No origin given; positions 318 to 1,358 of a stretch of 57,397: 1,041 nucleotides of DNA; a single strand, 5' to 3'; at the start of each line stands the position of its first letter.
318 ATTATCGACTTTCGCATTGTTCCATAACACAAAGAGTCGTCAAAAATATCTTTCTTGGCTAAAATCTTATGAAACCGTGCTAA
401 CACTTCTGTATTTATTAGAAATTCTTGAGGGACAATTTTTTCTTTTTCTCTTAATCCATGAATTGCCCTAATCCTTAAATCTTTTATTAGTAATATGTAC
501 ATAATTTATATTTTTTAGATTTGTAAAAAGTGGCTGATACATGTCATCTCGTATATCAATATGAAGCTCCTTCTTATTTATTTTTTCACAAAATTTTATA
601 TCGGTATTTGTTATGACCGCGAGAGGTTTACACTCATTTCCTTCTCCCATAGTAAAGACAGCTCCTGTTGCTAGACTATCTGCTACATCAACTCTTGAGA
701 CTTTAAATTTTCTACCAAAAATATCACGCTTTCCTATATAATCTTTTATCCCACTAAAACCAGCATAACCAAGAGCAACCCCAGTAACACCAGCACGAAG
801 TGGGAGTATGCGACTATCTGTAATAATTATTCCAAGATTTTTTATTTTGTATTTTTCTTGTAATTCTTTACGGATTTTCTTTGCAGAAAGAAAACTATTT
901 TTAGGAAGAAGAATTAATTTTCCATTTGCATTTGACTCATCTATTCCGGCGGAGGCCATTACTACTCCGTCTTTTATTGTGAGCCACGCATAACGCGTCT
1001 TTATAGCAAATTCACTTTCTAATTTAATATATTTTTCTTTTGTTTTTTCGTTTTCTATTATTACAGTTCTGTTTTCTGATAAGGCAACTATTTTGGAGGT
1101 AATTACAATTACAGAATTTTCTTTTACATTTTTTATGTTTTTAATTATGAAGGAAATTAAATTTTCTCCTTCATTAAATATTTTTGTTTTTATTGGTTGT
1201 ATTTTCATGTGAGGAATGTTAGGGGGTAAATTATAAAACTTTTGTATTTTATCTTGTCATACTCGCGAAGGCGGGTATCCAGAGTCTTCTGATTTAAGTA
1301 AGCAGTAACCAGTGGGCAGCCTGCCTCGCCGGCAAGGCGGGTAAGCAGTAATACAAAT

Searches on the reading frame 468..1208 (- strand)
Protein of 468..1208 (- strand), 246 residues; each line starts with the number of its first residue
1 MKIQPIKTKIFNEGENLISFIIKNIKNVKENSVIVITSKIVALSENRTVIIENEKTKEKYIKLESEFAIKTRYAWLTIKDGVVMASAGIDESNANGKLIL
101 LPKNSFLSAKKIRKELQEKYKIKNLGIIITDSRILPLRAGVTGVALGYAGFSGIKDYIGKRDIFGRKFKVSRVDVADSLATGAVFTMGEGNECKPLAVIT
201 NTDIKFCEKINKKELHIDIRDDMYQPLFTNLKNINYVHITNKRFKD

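Call 79: find_encoding_contigs(protein=window:468-1208:-, flank=10000, max_places=3)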
Protein window:468-1208:- (246 aa): 17 contigs read that carry it; 3 places shown.
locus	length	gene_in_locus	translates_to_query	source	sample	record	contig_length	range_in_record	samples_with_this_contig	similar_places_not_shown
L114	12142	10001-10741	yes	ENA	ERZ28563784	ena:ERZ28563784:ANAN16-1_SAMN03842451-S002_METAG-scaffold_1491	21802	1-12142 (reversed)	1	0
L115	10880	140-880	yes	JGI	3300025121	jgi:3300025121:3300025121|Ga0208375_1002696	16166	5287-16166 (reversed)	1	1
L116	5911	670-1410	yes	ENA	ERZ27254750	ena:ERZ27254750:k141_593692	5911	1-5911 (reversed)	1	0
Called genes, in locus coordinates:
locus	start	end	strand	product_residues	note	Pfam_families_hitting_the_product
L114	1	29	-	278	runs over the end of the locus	PF02498:Bro-N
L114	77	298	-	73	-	-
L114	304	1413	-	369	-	PF01420:Methylase_S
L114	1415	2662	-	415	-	PF14082:SduA_C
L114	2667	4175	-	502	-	PF12161:HsdM_N, PF01170:UPF0020 (faint), PF02384:N6_Mtase, PF07669:Eco57I (weak)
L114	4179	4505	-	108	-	-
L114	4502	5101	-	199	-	PF01420:Methylase_S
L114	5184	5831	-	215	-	PF20582:UPF0758_N, PF04002:RadC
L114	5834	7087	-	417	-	PF18998:Flg_new_2 (faint)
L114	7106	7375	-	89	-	-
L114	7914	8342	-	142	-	PF01245:Ribosomal_L19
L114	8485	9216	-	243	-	PF00849:PseudoU_synth_2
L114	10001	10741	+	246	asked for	PF01996:F420_ligase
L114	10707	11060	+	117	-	PF02152:FolB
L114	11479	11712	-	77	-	-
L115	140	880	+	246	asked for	PF01996:F420_ligase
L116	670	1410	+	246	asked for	PF01996:F420_ligase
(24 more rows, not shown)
